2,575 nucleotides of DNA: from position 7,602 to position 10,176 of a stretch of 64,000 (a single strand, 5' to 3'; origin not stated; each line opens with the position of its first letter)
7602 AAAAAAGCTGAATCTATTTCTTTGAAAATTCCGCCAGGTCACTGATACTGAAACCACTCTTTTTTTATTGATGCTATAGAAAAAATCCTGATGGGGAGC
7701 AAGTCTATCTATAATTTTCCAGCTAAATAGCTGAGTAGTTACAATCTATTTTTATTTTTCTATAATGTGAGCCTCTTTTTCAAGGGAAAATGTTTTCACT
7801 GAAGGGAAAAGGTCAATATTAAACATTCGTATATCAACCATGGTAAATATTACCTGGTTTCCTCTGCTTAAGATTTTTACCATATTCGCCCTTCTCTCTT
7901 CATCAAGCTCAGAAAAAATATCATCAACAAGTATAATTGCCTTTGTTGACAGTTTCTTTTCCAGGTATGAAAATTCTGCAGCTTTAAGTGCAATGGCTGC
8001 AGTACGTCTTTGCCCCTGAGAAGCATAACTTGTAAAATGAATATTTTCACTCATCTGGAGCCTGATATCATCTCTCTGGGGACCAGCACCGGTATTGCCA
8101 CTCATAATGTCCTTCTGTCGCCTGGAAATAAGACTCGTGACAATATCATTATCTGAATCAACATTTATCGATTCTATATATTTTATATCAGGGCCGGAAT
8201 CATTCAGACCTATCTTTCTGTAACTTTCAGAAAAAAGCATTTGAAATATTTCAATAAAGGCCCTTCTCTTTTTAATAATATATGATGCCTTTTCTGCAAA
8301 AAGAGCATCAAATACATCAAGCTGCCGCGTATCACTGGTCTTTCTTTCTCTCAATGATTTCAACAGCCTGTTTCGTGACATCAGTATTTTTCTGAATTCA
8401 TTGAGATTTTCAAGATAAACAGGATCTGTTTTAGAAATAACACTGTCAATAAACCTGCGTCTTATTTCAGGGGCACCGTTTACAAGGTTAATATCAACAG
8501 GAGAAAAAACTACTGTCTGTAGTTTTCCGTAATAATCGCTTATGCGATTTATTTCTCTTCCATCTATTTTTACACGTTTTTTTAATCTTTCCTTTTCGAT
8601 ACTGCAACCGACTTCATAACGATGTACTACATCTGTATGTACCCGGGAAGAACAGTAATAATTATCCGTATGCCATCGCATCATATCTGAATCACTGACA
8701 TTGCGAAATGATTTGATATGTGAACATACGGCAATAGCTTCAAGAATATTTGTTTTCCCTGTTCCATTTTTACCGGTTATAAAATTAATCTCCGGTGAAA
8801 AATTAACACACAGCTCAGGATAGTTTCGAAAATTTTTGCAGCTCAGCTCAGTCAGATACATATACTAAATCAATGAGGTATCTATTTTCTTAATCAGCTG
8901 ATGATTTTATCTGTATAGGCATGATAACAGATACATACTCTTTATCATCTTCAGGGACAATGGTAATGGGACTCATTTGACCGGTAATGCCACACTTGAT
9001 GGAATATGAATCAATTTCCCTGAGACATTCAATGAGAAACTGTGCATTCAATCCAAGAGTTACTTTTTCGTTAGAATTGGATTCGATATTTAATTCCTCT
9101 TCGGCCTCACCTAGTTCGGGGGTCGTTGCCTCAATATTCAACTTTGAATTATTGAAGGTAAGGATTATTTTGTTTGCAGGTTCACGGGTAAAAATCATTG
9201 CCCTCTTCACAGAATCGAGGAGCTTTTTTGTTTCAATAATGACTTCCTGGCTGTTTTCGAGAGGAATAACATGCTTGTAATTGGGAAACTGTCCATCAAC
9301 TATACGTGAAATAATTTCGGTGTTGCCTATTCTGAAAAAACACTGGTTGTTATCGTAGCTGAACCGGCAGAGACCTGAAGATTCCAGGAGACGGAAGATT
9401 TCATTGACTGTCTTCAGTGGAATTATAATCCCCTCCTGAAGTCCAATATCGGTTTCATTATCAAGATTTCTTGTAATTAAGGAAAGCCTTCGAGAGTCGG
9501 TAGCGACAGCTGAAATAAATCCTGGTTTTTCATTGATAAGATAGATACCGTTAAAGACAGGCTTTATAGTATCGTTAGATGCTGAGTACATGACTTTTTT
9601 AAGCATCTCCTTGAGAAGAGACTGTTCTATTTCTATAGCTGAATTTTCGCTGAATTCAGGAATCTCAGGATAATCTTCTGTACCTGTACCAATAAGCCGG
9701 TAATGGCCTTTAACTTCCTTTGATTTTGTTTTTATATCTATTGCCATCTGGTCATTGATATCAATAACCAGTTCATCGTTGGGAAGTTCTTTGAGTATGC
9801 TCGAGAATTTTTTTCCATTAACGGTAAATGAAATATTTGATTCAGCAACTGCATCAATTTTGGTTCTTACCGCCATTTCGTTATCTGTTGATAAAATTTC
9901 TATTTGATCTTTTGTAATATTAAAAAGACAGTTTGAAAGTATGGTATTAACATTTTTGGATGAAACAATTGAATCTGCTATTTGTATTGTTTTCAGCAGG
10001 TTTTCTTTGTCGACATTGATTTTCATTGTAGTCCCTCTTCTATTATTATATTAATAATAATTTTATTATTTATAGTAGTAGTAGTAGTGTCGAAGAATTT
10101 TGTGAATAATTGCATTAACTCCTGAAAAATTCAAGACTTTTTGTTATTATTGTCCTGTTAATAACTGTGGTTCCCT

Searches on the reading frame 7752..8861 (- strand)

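Call 74: search_protein_families(library=pfam, proteins=[window:7752-8861:-], max_evalue=0.00001)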
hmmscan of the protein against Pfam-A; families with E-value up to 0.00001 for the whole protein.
window:7752-8861:- (369 aa): 4 families
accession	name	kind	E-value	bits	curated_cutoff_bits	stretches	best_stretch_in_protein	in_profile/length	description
PF02463.25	SMC_N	-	1.7e-20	73.8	40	1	2-348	1-203/220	RecF/RecN/SMC N terminal domain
PF13175.12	AAA_15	-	2.3e-12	47.7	32.1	1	1-229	1-172/374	AAA ATPase domain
PF13476.12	AAA_23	-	1.4e-10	42.6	27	1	6-191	2-142/201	AAA domain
PF13304.12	AAA_21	-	1.1e-06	29.4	27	0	25-56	1-30/304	AAA domain, putative AbiEii toxin, Type IV TA system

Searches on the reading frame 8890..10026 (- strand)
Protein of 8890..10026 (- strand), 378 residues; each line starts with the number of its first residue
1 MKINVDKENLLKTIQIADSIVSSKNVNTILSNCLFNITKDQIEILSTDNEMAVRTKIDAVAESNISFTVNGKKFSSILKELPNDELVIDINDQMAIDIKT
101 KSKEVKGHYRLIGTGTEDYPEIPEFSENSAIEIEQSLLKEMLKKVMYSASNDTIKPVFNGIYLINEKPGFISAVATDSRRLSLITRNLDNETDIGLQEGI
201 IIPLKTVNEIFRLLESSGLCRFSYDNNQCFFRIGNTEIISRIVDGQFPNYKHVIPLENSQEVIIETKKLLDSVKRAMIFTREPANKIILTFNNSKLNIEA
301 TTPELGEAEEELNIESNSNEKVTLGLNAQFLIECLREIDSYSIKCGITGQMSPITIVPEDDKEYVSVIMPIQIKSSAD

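Call 74: search_protein_families(library=pfam, proteins=[window:8890-10026:-], max_evalue=0.00001)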
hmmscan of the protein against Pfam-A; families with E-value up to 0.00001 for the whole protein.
window:8890-10026:- (378 aa): 3 families
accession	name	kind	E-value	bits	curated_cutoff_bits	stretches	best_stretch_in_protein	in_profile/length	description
PF00712.24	DNA_pol3_beta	-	3.8e-26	92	24.4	1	1-123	1-120/120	DNA polymerase III beta subunit, N-terminal domain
PF02767.21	DNA_pol3_beta_2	-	6.9e-23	81.6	27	1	132-249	1-116/116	DNA polymerase III beta subunit, central domain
PF02768.20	DNA_pol3_beta_3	-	2.6e-22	79.3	27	1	251-371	1-120/121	DNA polymerase III beta subunit, C-terminal domain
